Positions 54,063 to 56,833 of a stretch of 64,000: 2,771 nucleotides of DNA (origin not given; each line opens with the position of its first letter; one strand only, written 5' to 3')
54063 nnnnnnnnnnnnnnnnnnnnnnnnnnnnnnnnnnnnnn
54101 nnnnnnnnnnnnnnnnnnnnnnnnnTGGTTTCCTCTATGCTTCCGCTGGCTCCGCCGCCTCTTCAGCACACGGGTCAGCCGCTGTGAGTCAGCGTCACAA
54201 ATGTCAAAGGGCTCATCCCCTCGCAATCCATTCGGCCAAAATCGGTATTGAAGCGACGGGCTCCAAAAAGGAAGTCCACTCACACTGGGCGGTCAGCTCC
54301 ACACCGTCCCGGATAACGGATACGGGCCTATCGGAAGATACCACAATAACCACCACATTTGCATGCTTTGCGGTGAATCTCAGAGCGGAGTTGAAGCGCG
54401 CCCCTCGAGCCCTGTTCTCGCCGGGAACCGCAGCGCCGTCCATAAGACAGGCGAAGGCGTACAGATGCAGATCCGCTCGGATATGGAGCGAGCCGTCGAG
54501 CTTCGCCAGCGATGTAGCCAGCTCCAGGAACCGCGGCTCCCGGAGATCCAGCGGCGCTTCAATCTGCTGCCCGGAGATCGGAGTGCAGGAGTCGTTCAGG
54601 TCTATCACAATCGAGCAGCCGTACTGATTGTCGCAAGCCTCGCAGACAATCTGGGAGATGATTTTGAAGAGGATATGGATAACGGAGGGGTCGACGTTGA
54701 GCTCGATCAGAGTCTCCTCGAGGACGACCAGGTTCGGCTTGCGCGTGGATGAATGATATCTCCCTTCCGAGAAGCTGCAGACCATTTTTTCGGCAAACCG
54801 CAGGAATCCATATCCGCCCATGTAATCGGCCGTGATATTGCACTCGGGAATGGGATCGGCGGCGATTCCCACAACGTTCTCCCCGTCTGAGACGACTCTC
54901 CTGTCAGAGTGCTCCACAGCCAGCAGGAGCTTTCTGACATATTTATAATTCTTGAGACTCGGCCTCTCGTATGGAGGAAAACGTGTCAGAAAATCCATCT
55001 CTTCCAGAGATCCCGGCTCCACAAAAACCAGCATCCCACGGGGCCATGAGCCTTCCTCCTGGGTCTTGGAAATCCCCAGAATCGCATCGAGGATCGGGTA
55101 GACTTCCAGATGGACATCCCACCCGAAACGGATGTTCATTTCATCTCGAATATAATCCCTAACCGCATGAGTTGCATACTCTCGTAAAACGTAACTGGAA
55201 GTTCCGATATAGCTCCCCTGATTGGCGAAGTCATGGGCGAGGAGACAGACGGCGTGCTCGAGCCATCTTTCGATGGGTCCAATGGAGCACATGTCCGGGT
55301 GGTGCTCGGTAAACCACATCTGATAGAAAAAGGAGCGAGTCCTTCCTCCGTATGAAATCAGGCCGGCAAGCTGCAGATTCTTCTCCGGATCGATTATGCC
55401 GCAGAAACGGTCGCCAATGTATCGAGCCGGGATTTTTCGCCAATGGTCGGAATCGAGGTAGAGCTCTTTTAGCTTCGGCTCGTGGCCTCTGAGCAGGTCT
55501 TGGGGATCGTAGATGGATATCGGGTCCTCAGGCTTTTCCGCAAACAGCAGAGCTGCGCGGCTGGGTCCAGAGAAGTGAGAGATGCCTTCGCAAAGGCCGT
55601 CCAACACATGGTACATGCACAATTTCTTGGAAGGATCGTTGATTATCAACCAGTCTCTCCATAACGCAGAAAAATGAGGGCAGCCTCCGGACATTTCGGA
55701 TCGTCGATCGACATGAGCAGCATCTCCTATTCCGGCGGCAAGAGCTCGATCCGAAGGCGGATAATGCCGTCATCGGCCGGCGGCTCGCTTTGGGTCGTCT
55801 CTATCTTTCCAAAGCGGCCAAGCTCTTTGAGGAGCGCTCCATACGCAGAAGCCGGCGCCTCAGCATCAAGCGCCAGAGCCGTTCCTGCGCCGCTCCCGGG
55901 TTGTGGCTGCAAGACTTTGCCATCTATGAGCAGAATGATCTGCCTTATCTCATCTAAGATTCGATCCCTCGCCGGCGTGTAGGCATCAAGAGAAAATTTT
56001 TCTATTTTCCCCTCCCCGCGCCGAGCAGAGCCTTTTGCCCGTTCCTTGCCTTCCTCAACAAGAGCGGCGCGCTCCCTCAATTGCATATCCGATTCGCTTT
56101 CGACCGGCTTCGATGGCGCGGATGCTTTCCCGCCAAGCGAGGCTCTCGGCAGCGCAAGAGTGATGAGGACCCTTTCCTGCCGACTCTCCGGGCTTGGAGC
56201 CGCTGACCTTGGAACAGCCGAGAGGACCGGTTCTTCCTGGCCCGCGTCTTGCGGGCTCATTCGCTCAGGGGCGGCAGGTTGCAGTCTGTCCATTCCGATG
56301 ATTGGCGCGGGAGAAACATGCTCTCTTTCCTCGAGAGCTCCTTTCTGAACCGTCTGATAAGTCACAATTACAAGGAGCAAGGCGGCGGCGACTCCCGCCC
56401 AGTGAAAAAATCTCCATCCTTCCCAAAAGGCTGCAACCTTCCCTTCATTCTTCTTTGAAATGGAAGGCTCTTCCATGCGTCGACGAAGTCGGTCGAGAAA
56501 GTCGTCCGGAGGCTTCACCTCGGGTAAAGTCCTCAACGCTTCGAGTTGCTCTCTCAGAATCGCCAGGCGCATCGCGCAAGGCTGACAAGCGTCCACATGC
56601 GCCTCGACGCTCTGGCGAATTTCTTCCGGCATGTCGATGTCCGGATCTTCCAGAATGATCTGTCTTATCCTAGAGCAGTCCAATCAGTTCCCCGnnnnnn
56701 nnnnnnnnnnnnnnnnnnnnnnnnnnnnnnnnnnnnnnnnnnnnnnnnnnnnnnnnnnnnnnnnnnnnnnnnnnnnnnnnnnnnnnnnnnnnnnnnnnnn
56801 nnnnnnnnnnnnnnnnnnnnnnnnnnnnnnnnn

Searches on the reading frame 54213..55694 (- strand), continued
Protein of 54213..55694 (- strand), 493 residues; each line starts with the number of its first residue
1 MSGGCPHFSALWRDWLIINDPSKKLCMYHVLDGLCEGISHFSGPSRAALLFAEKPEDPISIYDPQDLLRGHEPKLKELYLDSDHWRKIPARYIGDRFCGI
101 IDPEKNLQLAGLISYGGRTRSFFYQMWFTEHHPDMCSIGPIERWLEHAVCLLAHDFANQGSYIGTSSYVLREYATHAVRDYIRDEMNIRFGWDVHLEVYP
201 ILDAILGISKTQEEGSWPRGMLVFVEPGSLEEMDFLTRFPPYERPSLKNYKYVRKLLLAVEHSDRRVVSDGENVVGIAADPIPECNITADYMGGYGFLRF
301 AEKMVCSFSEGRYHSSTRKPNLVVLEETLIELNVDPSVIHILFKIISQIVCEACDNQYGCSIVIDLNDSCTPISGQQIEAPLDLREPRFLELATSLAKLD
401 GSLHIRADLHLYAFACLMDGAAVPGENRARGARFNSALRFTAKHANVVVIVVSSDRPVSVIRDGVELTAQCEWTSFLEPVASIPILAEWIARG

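Call 21: find_encoding_contigs(protein=P0004, flank=5000, max_places=3)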
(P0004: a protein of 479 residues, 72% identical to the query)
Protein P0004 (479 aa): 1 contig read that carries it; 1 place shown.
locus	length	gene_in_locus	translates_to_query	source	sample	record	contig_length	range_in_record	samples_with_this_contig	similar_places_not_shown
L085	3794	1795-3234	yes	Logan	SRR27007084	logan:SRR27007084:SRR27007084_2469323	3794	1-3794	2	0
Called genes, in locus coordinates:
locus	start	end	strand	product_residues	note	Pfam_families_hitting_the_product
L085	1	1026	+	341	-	?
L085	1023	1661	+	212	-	PF00072:Response_reg, PF08281:Sigma70_r4_2 (weak), PF00196:GerE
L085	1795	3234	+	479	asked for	PF21749:DACND, PF21750:DACNH, PF02457:DAC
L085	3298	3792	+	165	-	?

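Call 22: find_encoding_contigs(protein=P0005, flank=8000, max_places=3)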
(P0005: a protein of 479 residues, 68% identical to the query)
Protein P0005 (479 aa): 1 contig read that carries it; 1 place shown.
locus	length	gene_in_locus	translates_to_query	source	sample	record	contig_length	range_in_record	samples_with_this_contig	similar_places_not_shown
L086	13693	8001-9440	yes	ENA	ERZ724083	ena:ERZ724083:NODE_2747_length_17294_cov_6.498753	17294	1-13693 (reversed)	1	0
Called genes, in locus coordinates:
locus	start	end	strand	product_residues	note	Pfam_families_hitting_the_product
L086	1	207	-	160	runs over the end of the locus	PF00027:cNMP_binding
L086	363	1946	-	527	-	-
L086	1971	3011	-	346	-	PF00072:Response_reg, PF01590:GAF (weak), PF13185:GAF_2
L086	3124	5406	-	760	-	PF13188:PAS_8 (weak), PF13426:PAS_9, PF00989:PAS, PF08448:PAS_4, PF13426:PAS_9, PF00512:HisKA, PF02518:HATPase_c, PF00072:Response_reg, +1 more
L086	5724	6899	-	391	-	PF00072:Response_reg, PF14559:TPR_19 (weak), PF23300:HEAT_Nup120 (weak), PF23914:TPR_CcmH_CycH (weak), PF25063:ARM_TT21_C (weak), PF00515:TPR_1, PF13424:TPR_12, PF13371:TPR_9, +14 more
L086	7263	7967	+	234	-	PF01027:Bax1-I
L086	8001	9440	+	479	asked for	PF21749:DACND, PF21750:DACNH, PF02457:DAC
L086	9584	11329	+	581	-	PF02663:FmdE, PF23475:zf-Tbcl_FmdE, PF00994:MoCF_biosynth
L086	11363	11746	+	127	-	PF00126:HTH_1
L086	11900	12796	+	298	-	PF13189:Cytidylate_kin2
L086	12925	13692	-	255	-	?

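Call 38: search_solved_structures(query=A1, max_evalue=0.01, show_alignments=3)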
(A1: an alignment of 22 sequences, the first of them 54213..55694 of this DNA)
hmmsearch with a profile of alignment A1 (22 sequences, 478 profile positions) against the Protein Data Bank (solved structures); distinct sequences matched with E-value up to 0.01: 0.

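Call 51: search_protein_families(library=pfam, alignment_id=A3, max_evalue=0.00001)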
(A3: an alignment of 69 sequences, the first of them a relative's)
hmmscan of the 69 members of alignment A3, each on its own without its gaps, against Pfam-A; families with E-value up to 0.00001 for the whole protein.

A. member 1, L001:7089-7958:+ (289 aa): 1 family
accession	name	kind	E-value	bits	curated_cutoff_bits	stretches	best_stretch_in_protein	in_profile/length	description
PF01027.25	Bax1-I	-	6.7e-62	209.4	34.1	1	76-285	3-207/207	Inhibitor of apoptosis-promoting Bax1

B. families by the number of members that match (of 69 scanned): 48 families (the first 25 are shown)
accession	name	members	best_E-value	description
PF00072.30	Response_reg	6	7.4e-42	Response regulator receiver domain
PF13671.12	AAA_33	6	8.2e-26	AAA domain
PF08433.16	KTI12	6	3.7e-10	Chromatin associated protein KTI12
PF00378.25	ECH_1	5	5.8e-30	Enoyl-CoA hydratase/isomerase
PF02518.31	HATPase_c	5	3.5e-26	Histidine kinase-, DNA gyrase B-, and HSP90-like ATPase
PF00512.31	HisKA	5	1.1e-09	His Kinase A (phospho-acceptor) domain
PF13207.12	AAA_17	5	6e-09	AAA domain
PF16113.10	ECH_2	5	7e-09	Enoyl-CoA hydratase/isomerase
PF13238.12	AAA_18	5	6.6e-08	AAA domain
PF00989.32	PAS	4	7.4e-19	PAS fold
PF08448.16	PAS_4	4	2.2e-09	PAS fold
PF00441.29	Acyl-CoA_dh_1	3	1.4e-35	Acyl-CoA dehydrogenase, C-terminal domain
PF02771.21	Acyl-CoA_dh_N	3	6.1e-30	Acyl-CoA dehydrogenase, N-terminal domain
PF02770.24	Acyl-CoA_dh_M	3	5.9e-26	Acyl-CoA dehydrogenase, middle domain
PF13426.13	PAS_9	3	1.1e-23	PAS domain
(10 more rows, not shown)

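Call 52: search_protein_families(library=pfam, alignment_id=A4, max_evalue=0.00001)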
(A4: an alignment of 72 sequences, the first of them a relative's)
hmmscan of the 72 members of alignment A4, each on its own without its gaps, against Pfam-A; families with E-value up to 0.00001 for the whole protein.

A. member 1, L001:9575-11320:+ (581 aa): 3 families
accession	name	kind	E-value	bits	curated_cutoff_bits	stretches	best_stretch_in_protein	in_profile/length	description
PF02663.19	FmdE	-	1.7e-35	122.4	22.9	1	55-179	1-127/133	FmdE, Molybdenum formylmethanofuran dehydrogenase operon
PF00994.29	MoCF_biosynth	-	1.8e-19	70.3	26.6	1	416-546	1-142/144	Probable molybdopterin binding domain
PF23475.1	zf-Tbcl_FmdE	-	4e-16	58.6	23.2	1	190-224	1-35/35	FmdE treble clef zinc finger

B. families by the number of members that match (of 72 scanned): 70 families (the first 25 are shown)
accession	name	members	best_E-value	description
PF00155.27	Aminotran_1_2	7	5.5e-60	Aminotransferase class I and II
PF00266.25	Aminotran_5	7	1.7e-11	Aminotransferase class-V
PF01041.23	DegT_DnrJ_EryC1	7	1.4e-09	DegT/DnrJ/EryC1/StrS aminotransferase family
PF01053.26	Cys_Met_Meta_PP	6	2.8e-07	Cys/Met metabolism PLP-dependent enzyme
PF00582.32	Usp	4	2.9e-29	Universal stress protein family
PF13183.11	Fer4_8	4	3.6e-07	4Fe-4S dicluster domain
PF02913.24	FAD-oxidase_C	3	2e-59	FAD linked oxidases, C-terminal domain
PF04851.21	ResIII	3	3e-24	Type III restriction enzyme, res subunit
PF00271.37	Helicase_C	3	2e-11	Helicase conserved C-terminal domain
PF02754.22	CCG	3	1.3e-06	Cysteine-rich domain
PF00294.29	PfkB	2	5.3e-42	pfkB family carbohydrate kinase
PF00072.30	Response_reg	2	2.8e-27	Response regulator receiver domain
PF01565.28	FAD_binding_4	2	2.2e-25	FAD binding domain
PF09335.16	VTT_dom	2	9.3e-23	VTT domain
PF00270.35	DEAD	2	6.4e-14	DEAD/DEAH box helicase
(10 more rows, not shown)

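Call 53: predict_structure(alignment_id=A1)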
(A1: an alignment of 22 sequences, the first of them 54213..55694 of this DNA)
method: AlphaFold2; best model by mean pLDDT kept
length: 493 residues; sequences in the alignment: 22
mean_pLDDT: 68.4   pTM: 0.48
mean pLDDT of the five models: 68.4, 63.0, 59.8, 59.5, 51.9
residues with pLDDT >= 90: 83; 70-90: 186; 50-70: 102; < 50: 122
segments of 3 or more residues with pLDDT < 50: 1-19, 41-44, 89-142, 157-175, 316-318, 422-431, 470-480
pLDDT, mean of each block of 10 residues (from residue 1): 31 36 62 58 56 70 68 75 62 34 31 38 41 36 54 49 37 51 69 74 86 80 90 90 90 90 90 91 86 79 71 55 71 74 89 82 91 84 96 89 91 80 44 76 89 74 72 42 80 73
secondary structure, 60 per line:
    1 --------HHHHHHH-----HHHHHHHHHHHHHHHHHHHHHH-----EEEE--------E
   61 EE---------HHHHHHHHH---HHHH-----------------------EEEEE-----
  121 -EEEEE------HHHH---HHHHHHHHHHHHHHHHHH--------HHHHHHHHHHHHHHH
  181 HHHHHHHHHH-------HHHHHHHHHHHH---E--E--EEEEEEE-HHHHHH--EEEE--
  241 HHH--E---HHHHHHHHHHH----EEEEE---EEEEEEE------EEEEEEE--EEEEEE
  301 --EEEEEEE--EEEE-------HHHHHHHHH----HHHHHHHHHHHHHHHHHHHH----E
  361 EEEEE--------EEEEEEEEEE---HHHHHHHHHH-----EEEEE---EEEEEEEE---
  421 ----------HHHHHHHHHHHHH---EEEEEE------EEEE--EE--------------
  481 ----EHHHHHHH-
elements in order: H9-15 H21-42 E48-51 E60-62 H72-80 H84-87 E111-115 E122-126 H133-136 H140-157 H166-190 H198-209 E219-225 H227-232 E235-238 H250-260 E265-269 E273-279 E286-292 E295-300 E303-309 E312-315 H323-331 H336-355 E360-365 E374-383 H387-396 E402-406 E410-417 H431-443 E447-452 E459-462 H486-492

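Call 57: fold_search(model_id=the predicted structure, library=pdb)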
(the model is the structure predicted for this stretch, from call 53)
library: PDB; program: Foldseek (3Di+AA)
matches with E <= 10: 216; with E <= 0.001: 46
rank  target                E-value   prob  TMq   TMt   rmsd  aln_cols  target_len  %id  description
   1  8ohf_B                6.5e-05  1.00  0.20  0.61   9.8       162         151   16  PanDDA analysis group deposition -- CdaA in complex with fragment F2X-Entry F04 (released 2024-04-03)
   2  7dfx_B                6.8e-05  1.00  0.24  0.66   6.1       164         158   16  Structure and function of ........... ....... DacM in Mycoplasma ovipneumoniae (released 2021-11-17)
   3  9g0g_B                6.8e-05  1.00  0.21  0.61   9.7       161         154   16  BsCdaA in complex with Compound 7 (released 2025-05-14)
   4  8s45_B                8.4e-05  1.00  0.22  0.63   9.5       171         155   15  CdaA-E05 complex (released 2024-06-19)
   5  8ogk_A                8.9e-05  1.00  0.20  0.61   9.8       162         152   16  Crystal structure of CdaA from Bacillus subtilis co-crystallized with DMSO (released 2024-03-27)
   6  6hvm_B                9.4e-05  1.00  0.21  0.61   9.6       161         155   16  Structural characterization of CdaA-APO (released 2019-06-05)
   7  8ogo_A                1.6e-04  1.00  0.20  0.61  10.2       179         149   16  PanDDA analysis group deposition -- CdaA in complex with fragment F2X-Entry A12 (released 2024-03-27)
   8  8ohk_A                1.7e-04  1.00  0.20  0.62  10.0       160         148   16  PanDDA analysis group deposition -- CdaA in complex with fragment F2X-Entry H01 (released 2024-04-03)
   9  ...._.                1.9e-04  1.00  0.21  0.60   7.9       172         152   19  Mycoplasma pneumoniae CdaM (released 2023-06-21)
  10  8c4p_A                2.1e-04  1.00  0.21  0.55   9.1       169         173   16  CdaA-compound 7 complex (released 2023-06-07)
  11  8ogk_B                2.2e-04  1.00  0.21  0.61  10.2       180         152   16  Crystal structure of CdaA from Bacillus subtilis co-crystallized with DMSO (released 2024-03-27)
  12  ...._A                2.2e-04  1.00  0.21  0.62   9.4       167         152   18  Mycoplasma pneumoniae CdaM (released 2023-06-21)
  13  8c4j_B                2.3e-04  1.00  0.21  0.62   9.5       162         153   17  CdaA-compound 4 complex (released 2023-06-07)
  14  8s46_B                2.3e-04  1.00  0.21  0.61   9.6       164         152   16  CdaA-E01 complex (released 2024-06-19)
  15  8c4j_A                2.3e-04  1.00  0.21  0.61   9.6       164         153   16  CdaA-compound 4 complex (released 2023-06-07)
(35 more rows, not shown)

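Call 77: search_protein_families(library=padloc, proteins=[window:54213-55694:-], max_evalue=0.001)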
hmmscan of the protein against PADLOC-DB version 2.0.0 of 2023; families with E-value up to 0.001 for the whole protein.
window:54213-55694:- (493 aa): 0 families

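Call 81: find_encoding_contigs(protein=P0009, flank=6000, max_places=2)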
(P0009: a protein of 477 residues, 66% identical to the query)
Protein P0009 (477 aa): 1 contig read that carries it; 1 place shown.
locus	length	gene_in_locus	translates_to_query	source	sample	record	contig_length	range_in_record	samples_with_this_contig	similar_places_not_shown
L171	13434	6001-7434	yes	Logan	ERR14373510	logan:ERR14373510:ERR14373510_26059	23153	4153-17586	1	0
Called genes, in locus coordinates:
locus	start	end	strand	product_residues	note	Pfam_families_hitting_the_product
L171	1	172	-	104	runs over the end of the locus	PF14333:DUF4389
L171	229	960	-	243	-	PF02463:SMC_N (faint), PF13555:AAA_29 (weak), PF00005:ABC_tran, PF13304:AAA_21 (weak)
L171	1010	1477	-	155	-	PF13441:Gly-zipper_YMGG (weak), PF13436:Gly-zipper_OmpA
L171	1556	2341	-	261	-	PF00005:ABC_tran, PF13304:AAA_21 (faint), PF12399:BCA_ABC_TP_C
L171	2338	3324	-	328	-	PF02653:BPD_transp_2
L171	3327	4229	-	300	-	PF02653:BPD_transp_2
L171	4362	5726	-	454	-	PF13433:Peripla_BP_5, PF13458:Peripla_BP_6, PF01094:ANF_receptor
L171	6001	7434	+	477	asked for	PF21749:DACND, PF21750:DACNH, PF02457:DAC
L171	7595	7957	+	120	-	-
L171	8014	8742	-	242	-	PF04256:DUF434, PF18481:DUF5616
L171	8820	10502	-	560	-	PF00501:AMP-binding, PF13193:AMP-binding_C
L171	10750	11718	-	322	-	PF01012:ETF, PF00766:ETF_alpha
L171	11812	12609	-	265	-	PF01012:ETF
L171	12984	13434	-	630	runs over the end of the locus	PF00890:FAD_binding_2 (faint), PF01134:GIDA, PF07992:Pyr_redox_2 (weak), PF12831:FAD_oxidored (weak), PF21680:GIDA_C_1st, PF13932:SAM_GIDA_C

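Call 82: find_encoding_contigs(protein=P0011, flank=6000, max_places=2)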
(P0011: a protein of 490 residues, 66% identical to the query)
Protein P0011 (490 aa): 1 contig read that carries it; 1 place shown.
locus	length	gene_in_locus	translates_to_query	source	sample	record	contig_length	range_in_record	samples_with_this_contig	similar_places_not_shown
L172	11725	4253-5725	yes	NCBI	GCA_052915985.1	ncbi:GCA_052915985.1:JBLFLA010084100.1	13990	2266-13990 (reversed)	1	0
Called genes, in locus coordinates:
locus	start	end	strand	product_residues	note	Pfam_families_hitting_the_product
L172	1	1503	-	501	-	?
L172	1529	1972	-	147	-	PF00037:Fer4 (faint), PF12838:Fer4_7, PF13187:Fer4_9 (weak), PF12139:APS-reductase_C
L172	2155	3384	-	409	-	PF14306:PUA_2, PF01747:ATP-sulfurylase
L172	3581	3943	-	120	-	-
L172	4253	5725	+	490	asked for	PF21749:DACND, PF21750:DACNH, PF02457:DAC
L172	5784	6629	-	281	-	PF12849:PBP_like_2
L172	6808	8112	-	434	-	PF11871:DUF3391, PF13487:HD_5, PF01966:HD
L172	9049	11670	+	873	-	PF01624:MutS_I, PF05188:MutS_II, PF05192:MutS_III, PF05190:MutS_IV, PF00488:MutS_V, PF27441:MutS_C (weak)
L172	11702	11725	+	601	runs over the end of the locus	PF01520:Amidase_3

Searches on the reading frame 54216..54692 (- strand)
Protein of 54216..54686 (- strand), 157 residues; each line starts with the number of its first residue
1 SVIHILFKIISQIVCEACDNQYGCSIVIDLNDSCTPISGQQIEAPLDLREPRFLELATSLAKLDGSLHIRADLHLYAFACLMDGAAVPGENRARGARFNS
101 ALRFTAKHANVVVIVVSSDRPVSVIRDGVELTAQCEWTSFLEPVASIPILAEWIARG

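Call 39: search_solved_structures(query=window:54216-54686:-, max_evalue=10, show_alignments=4)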
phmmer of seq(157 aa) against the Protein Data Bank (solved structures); distinct sequences matched with E-value up to 10: 0.

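Call 60: search_solved_structures(query=A5, max_evalue=10, show_alignments=3)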
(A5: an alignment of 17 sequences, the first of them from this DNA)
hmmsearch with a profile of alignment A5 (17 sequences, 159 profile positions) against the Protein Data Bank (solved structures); distinct sequences matched with E-value up to 10: 1.
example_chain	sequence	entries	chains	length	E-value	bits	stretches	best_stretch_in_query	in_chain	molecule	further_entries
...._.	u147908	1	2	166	0.94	12.1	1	93-144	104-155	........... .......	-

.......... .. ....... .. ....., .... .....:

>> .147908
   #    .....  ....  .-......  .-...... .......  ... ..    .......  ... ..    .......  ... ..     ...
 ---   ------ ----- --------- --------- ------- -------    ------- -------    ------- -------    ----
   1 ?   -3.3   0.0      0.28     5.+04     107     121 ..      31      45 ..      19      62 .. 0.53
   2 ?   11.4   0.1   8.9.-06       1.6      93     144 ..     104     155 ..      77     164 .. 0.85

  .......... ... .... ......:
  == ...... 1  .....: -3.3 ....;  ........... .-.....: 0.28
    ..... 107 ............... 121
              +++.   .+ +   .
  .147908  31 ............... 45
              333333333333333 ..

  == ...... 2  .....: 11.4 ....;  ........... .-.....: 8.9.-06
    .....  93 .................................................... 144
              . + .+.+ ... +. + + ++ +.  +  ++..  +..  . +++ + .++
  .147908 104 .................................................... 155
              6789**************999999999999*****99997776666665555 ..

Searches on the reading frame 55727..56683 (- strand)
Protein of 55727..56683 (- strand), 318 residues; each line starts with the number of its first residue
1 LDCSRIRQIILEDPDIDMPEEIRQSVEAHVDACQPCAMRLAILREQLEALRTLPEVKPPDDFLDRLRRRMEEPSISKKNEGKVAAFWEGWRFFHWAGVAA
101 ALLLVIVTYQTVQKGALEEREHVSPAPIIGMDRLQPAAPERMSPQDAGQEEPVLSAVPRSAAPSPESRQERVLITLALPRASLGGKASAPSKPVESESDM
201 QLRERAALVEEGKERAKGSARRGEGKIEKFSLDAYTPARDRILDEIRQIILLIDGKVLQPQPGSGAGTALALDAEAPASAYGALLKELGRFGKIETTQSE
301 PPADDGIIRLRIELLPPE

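Call 3: search_protein_families(library=pfam, proteins=[window:55727-56683:-], max_evalue=0.01)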
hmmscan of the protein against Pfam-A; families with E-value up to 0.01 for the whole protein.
window:55727-56683:- (318 aa): 0 families

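Call 4: search_protein_families(library=ncbifam, proteins=[window:55727-56683:-], max_evalue=0.01)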
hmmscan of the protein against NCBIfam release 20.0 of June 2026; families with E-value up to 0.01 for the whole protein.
window:55727-56683:- (318 aa): 2 families
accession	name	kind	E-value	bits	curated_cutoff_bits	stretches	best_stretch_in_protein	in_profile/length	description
NF052375.1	antisigma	equivalog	1.2e-08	35.2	100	1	19-113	11-105/217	anti-sigma factor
TIGR03988.1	antisig_RsrA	equivalog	0.00079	19.5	62.5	1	2-71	1-71/77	mycothiol system anti-sigma-R factor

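Call 28: find_homologous_proteins(query=window:55727-56683:-)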
Query window:55727-56683:- (318 aa): 2 proteins with E <= 0.001 among 8000 candidates.
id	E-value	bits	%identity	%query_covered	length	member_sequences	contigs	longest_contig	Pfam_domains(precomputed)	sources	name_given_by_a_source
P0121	1.2e-200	683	100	100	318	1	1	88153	-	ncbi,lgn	-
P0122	1.4e-6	46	28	99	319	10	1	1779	PF13490.12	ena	-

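Call 62: search_protein_families(library=pfam, proteins=[window:55727-56683:-], max_evalue=10)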
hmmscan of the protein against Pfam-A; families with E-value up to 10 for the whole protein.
window:55727-56683:- (318 aa): 2 families
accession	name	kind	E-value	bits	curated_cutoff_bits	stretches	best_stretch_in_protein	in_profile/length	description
PF13490.11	zf-HC2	-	0.039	14.5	22.2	1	18-37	16-35/35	Putative zinc-finger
PF09278.17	MerR-DNA-bind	-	0.73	10.9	25.4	1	20-51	18-49/65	MerR, DNA binding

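Call 77: search_protein_families(library=padloc, proteins=[window:55727-56683:-], max_evalue=0.001)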
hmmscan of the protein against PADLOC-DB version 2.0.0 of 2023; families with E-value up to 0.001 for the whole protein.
window:55727-56683:- (318 aa): 0 families
